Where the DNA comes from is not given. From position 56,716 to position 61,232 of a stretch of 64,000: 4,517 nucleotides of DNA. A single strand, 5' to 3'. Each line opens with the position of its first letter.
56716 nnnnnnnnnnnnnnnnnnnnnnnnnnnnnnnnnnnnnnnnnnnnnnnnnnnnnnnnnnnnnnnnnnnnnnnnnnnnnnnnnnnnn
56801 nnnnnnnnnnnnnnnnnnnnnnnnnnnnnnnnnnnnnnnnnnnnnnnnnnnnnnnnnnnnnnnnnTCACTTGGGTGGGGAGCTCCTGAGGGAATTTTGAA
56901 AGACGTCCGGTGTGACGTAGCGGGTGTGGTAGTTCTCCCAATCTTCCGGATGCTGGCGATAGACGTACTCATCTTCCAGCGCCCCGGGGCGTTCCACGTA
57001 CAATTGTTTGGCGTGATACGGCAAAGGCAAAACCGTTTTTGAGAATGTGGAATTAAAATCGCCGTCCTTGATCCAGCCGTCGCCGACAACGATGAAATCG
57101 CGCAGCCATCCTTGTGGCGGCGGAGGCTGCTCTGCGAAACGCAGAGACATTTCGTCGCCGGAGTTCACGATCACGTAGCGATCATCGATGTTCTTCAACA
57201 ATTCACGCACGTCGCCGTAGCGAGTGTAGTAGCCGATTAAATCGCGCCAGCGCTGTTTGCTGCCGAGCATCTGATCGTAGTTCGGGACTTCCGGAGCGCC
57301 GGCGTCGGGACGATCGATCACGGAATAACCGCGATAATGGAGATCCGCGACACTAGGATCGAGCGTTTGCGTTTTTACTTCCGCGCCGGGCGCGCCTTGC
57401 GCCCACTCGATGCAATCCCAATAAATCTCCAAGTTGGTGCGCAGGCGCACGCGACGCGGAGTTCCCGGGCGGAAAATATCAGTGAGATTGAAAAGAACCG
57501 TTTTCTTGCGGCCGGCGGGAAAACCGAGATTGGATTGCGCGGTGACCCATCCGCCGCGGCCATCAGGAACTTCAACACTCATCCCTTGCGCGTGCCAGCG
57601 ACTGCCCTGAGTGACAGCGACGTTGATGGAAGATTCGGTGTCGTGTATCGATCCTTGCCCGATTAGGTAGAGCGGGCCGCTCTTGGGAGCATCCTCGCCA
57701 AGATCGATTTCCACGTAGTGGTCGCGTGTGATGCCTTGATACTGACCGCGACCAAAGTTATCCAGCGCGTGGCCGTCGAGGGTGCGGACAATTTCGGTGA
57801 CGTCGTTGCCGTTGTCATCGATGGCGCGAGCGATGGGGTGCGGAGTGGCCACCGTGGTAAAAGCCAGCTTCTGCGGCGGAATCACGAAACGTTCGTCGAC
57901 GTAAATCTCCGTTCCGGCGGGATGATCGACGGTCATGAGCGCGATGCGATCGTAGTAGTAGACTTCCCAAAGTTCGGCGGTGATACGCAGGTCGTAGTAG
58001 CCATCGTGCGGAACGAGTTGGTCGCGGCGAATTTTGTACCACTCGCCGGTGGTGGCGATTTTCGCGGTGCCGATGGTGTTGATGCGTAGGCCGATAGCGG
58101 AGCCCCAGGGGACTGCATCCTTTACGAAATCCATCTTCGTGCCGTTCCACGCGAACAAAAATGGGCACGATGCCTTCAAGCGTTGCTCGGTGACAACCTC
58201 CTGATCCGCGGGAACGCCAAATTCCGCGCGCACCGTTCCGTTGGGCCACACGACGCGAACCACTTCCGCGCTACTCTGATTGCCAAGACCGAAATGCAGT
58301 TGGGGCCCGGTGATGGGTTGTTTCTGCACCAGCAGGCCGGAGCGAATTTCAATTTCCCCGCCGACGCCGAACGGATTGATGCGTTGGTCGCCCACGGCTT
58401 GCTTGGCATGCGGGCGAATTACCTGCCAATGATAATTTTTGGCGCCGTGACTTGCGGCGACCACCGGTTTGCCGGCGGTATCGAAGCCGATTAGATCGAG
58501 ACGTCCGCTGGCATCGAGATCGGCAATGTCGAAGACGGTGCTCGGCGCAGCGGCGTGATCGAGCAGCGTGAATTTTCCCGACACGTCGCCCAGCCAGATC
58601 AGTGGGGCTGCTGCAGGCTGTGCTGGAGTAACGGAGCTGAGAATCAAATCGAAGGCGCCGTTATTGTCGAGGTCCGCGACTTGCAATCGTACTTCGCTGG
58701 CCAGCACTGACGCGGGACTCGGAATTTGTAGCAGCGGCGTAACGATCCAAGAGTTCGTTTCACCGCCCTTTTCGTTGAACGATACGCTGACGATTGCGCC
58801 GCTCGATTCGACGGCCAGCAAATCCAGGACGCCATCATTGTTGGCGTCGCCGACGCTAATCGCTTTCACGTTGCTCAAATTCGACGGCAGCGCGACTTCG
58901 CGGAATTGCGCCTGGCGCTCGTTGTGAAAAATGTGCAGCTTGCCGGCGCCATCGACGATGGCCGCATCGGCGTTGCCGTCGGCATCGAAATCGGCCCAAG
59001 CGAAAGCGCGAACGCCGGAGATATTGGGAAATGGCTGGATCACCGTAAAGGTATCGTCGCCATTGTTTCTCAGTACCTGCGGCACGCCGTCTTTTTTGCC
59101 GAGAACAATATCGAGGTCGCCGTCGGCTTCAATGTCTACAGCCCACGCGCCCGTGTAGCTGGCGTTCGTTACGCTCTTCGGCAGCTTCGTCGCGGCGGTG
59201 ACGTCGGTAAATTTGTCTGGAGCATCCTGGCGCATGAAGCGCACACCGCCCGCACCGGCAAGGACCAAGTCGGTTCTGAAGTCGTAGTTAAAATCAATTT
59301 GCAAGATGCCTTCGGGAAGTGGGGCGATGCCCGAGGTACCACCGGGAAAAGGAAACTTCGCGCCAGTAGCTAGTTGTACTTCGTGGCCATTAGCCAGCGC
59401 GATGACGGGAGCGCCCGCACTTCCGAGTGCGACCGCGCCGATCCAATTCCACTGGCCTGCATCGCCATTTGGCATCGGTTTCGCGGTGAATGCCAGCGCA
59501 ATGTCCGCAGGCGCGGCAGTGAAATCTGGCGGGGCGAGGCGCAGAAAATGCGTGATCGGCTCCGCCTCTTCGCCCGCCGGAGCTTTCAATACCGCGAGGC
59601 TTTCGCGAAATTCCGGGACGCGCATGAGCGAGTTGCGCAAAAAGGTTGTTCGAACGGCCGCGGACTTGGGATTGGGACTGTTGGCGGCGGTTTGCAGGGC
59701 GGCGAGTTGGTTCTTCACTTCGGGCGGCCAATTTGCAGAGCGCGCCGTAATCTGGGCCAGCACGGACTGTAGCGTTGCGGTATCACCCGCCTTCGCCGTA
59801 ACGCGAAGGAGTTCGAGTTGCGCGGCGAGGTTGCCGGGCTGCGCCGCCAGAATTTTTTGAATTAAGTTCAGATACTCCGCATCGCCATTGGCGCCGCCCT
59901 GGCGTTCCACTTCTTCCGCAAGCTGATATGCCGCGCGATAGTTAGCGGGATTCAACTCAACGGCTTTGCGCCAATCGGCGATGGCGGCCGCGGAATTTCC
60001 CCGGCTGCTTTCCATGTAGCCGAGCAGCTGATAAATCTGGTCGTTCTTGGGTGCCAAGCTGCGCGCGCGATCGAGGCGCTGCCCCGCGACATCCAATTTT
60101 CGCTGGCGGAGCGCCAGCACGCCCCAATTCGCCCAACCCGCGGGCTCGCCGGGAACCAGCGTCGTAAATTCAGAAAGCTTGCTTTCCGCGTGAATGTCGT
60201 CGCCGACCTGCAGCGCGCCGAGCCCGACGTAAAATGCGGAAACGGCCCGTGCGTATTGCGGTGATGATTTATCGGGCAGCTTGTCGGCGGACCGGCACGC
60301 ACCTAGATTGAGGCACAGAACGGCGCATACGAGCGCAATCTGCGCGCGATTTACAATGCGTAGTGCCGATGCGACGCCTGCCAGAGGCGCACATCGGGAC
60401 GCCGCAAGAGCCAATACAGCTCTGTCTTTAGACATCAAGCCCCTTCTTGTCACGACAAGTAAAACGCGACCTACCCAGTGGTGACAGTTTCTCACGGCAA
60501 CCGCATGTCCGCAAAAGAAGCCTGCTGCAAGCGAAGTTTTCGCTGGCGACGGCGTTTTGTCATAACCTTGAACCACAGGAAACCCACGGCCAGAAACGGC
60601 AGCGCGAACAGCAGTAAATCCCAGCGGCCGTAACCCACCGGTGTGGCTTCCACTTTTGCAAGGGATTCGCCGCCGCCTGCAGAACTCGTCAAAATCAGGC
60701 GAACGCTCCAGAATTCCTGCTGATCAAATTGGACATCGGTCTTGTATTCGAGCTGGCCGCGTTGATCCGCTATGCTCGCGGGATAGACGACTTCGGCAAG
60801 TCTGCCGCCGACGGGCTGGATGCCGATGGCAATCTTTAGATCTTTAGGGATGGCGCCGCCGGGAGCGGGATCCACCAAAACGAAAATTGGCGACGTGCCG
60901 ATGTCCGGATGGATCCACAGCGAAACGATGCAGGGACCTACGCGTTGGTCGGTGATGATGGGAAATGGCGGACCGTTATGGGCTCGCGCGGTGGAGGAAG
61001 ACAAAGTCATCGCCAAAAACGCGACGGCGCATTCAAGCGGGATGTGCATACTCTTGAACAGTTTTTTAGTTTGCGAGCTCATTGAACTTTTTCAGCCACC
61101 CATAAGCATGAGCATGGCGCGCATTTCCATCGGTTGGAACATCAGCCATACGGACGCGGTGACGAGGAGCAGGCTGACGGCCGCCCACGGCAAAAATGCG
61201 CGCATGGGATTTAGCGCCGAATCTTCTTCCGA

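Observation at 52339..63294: ~11-kb translationally coupled operon: His-rich membrane protein, polyferredoxin, TPR/FG-GAP giant lipoprotein and two CRTAC1 paralogs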

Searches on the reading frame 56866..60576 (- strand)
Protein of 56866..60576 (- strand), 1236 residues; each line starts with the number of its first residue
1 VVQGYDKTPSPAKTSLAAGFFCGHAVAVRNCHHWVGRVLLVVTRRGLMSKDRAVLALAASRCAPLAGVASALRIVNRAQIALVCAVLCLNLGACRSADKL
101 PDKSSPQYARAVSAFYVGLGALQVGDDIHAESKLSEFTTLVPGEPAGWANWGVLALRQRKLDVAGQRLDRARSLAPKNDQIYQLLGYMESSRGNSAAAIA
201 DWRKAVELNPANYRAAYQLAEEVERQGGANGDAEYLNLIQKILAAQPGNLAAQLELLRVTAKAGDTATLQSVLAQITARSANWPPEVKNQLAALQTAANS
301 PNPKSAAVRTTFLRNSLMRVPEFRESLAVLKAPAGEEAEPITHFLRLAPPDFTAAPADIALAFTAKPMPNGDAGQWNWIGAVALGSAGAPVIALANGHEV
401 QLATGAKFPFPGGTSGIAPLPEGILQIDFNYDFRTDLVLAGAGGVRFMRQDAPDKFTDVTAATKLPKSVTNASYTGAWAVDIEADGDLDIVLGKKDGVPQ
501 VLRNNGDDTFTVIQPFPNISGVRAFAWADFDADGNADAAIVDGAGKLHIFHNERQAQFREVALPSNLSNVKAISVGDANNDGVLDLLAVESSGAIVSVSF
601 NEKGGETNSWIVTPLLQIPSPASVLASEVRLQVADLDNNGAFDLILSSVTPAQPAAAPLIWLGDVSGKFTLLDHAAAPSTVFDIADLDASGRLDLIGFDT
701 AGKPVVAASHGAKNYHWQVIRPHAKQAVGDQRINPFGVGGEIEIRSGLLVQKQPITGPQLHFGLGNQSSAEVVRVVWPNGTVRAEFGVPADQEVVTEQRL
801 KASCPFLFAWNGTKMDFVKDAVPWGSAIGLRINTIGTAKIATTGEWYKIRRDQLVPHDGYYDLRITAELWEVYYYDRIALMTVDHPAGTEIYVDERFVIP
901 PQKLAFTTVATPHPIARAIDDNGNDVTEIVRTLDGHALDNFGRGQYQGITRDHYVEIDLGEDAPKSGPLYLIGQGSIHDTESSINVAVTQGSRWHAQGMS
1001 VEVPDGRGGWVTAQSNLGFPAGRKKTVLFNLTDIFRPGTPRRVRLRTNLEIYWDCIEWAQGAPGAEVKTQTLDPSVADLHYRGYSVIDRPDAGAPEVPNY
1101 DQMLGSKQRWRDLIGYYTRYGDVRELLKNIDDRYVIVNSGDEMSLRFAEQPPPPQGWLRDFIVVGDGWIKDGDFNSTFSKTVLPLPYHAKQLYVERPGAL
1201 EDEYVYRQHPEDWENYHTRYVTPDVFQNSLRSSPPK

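Call 4: search_protein_families(library=pfam, proteins=[window:56866-60576:-], max_evalue=0.01)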
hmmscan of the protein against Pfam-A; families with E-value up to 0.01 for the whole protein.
window:56866-60576:- (1236 aa): 7 families
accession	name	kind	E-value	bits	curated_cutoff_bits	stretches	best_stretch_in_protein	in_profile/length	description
PF13517.12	FG-GAP_3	-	1e-21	77.7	26.9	3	529-587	1-60/61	FG-GAP-like repeat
PF07593.17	UnbV_ASPIC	-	2.7e-07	30.8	23.4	1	758-794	31-67/68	ASPIC and UnbV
PF07719.23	TPR_2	-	3.7e-05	24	27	0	181-212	3-34/34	Tetratricopeptide repeat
PF23914.1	TPR_CcmH_CycH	-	0.00022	21.6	42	0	183-255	54-126/158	Cytochrome c-type biogenesis protein H TPR domain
PF13431.12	TPR_17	-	0.00092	19.8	24.4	0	203-221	3-21/34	Tetratricopeptide repeat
PF13414.12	TPR_11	-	0.0033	17.5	26.8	1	186-226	1-41/42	TPR repeat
PF00515.34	TPR_1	-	0.0056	16.9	27.8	0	182-212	4-34/34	Tetratricopeptide repeat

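Call 5: search_protein_families(library=ncbifam, proteins=[window:56866-60576:-], max_evalue=0.01)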
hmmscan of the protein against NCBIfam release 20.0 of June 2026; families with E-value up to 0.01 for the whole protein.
window:56866-60576:- (1236 aa): 4 families
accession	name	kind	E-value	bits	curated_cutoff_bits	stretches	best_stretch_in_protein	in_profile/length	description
TIGR02917.1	PEP_TPR_lipo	equivalog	7.9e-10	37.3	312.2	1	117-278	403-561/899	XrtA/PEP-CTERM system TPR-repeat protein PrsT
NF040959.1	MamA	equivalog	5.8e-06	25.9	200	1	114-228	74-188/204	magnetosome protein MamA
TIGR02521.1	type_IV_pilW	equivalog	2.6e-05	23.9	154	1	84-281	2-200/234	type IV pilus biogenesis/stability protein PilW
TIGR03939.1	PGA_TPR_OMP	equivalog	0.0006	18.1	366.65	1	142-283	117-266/800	poly-beta-1,6 N-acetyl-D-glucosamine export porin PgaA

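Call 61: list_cluster_members(proteins=[window:55076-56869:-, window:52342-54102:-, window:56866-60435:-, window:60492-61082:-, window:61095-62615:-, window:62680-63294:-])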
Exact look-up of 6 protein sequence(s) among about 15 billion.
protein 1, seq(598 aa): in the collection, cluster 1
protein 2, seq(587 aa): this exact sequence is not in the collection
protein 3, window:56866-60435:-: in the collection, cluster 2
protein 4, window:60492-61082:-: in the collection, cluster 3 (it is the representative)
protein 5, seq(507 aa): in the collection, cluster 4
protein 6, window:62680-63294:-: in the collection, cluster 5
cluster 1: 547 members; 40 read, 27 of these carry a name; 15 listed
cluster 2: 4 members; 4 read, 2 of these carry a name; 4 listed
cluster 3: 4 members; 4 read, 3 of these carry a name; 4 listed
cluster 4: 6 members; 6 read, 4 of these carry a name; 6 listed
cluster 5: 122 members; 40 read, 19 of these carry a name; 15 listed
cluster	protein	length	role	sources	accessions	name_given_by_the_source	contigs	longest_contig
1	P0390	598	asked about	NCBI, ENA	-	-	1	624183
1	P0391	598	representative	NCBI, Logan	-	-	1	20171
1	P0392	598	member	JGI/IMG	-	hypothetical protein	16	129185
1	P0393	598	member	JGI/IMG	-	hypothetical protein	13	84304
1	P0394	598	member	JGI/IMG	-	hypothetical protein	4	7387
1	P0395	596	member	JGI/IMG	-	hypothetical protein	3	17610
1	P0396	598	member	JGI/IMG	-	hypothetical protein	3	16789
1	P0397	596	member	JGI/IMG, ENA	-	hypothetical protein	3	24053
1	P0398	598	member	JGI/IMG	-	hypothetical protein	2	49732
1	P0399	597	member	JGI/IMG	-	hypothetical protein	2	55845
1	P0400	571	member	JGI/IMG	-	enediyne biosynthesis protein E4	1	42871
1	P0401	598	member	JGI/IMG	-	enediyne biosynthesis protein E4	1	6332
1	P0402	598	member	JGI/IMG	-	hypothetical protein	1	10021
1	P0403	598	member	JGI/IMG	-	hypothetical protein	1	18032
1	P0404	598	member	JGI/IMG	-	enediyne biosynthesis protein E4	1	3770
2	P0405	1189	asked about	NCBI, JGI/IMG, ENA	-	tetratricopeptide (TPR) repeat protein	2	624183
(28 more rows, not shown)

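Call 124: search_solved_structures(query=window:56866-60435:-, max_evalue=0.1)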
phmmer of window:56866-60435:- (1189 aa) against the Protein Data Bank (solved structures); distinct sequences matched with E-value up to 0.1: 47.
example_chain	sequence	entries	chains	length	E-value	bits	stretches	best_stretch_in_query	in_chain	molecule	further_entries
9qhb_A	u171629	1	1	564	6.2e-09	37.6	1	66-198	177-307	Engineered tetratricopeptide repeat protein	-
8bu0_A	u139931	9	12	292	6.4e-06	27.6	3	93-206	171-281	Consensus tetratricopeptide repeat protein | Crystal structure of an 8-repeat consensus TPR superhelix with Zinc. | Monomer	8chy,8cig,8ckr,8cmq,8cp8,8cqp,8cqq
1na0_A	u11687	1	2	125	2.1e-05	25.9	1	95-211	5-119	designed protein CTPR3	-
9qhc_A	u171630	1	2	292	6.7e-05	24.2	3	94-218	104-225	Engineered tetratricopeptide repeat protein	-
2wqh_A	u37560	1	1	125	8.4e-05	23.9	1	95-211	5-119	CTPR3Y3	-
4rg6_A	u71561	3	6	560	9.1e-05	23.8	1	88-173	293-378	Cell division cycle protein 27 homolog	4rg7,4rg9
6vl6_A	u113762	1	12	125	0.00019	22.7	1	95-181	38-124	T33_dn2A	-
5g04_F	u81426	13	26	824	0.0003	22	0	88-173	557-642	CELL DIVISION CYCLE PROTEIN 27 HOMOLOG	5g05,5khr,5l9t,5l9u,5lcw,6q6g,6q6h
4ui9_F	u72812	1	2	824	0.0003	22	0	88-173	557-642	CELL DIVISION CYCLE PROTEIN 27 HOMOLOG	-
5a31_F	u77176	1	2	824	0.0003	22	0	88-173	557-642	ANAPHASE-PROMOTING COMPLEX SUBUNIT 3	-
5khu_F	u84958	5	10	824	0.00031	22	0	88-173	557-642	Cell division cycle protein 27 homolog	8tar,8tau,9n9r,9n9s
6b85_J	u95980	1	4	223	0.00033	21.9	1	33-187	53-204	TMHC4_R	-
8a3t_F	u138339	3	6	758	0.00036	21.8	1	86-180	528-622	Anaphase-promoting complex subunit CDC27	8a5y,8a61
5hrz_A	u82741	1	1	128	0.00044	21.5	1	95-180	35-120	TPR domain protein 1na0C3_3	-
8ch0_A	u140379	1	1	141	0.00052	21.3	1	100-218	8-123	Consensus tetratricopeptide repeat protein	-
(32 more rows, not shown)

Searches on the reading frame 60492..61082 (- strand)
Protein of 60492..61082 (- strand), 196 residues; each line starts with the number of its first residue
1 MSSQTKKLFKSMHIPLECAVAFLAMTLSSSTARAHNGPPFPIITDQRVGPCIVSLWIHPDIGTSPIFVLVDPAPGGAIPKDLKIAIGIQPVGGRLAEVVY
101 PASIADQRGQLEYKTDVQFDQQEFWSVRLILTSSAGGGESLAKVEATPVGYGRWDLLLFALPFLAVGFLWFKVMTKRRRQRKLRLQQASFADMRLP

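Call 4: search_protein_families(library=pfam, proteins=[window:60492-61082:-], max_evalue=0.01)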
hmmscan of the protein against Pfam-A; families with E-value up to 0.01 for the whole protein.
window:60492-61082:- (196 aa): 0 families

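Call 5: search_protein_families(library=ncbifam, proteins=[window:60492-61082:-], max_evalue=0.01)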
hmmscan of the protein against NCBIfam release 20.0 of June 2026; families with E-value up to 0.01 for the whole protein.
window:60492-61082:- (196 aa): 0 families

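Call 77: search_solved_structures(query=A4, max_evalue=10)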
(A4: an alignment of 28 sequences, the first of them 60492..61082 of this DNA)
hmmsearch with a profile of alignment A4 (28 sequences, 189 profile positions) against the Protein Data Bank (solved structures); distinct sequences matched with E-value up to 10: 2.
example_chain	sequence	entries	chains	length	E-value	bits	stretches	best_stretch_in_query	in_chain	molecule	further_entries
8vg6_A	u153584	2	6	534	0.21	14.1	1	136-174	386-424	Capsid protein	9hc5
8vgr_A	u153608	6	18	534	0.23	14.1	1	136-174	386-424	Capsid protein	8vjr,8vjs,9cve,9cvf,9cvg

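Call 81: find_homologous_proteins(query=window:60492-61082:-)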
Query window:60492-61082:- (196 aa): 684 proteins with E <= 0.001 among 859 candidates; the best 120 are listed.
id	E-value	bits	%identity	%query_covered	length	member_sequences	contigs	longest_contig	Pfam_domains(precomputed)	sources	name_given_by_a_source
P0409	1.9e-126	437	100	100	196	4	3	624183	-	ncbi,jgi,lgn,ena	jgi:hypothetical protein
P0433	5.7e-113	393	90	100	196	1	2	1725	-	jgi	-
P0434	4.7e-110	384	88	100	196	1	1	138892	-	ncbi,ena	-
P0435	2.6e-109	381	87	100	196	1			-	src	-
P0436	4.3e-109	381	88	100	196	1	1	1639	-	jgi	jgi:hypothetical protein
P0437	8.8e-108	376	87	100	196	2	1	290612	-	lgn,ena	-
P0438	2.0e-106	372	86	100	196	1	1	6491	-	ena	-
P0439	2.1e-106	372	86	100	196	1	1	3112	-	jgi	jgi:hypothetical protein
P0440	3.3e-106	371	86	100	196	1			-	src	-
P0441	6.6e-104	364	89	94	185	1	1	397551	-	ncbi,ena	-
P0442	8.9e-103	360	83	100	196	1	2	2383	-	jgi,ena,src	-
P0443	1.1e-102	360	84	100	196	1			-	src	-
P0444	1.2e-102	360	89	91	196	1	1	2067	-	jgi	jgi:hypothetical protein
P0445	1.6e-102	359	83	100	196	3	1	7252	-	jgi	jgi:hypothetical protein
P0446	2.8e-102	358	83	100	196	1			-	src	-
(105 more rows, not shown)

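Call 88: predict_structure(alignment_id=A6)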
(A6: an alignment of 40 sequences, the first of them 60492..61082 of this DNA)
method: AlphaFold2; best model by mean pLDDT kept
length: 196 residues; sequences in the alignment: 40
mean_pLDDT: 79.0   pTM: 0.59
mean pLDDT of the five models: 79.0, 75.4, 72.0, 67.2, 65.2
residues with pLDDT >= 90: 58; 70-90: 89; 50-70: 32; < 50: 17
segments of 3 or more residues with pLDDT < 50: 1-10, 30-32
pLDDT, mean of each block of 10 residues (from residue 1): 43 66 65 58 89 89 88 88 93 92 76 87 92 92 82 67 87 86 74 55
secondary structure, 60 per line:
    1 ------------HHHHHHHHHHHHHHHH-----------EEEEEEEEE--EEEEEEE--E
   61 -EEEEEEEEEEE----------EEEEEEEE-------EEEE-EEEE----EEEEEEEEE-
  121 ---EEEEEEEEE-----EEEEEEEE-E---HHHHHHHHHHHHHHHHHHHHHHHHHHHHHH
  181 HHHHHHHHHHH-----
elements in order: H13-28 E40-48 E51-57 E62-72 E83-90 E98-101 E103-106 E111-119 E124-132 E138-145 H151-191
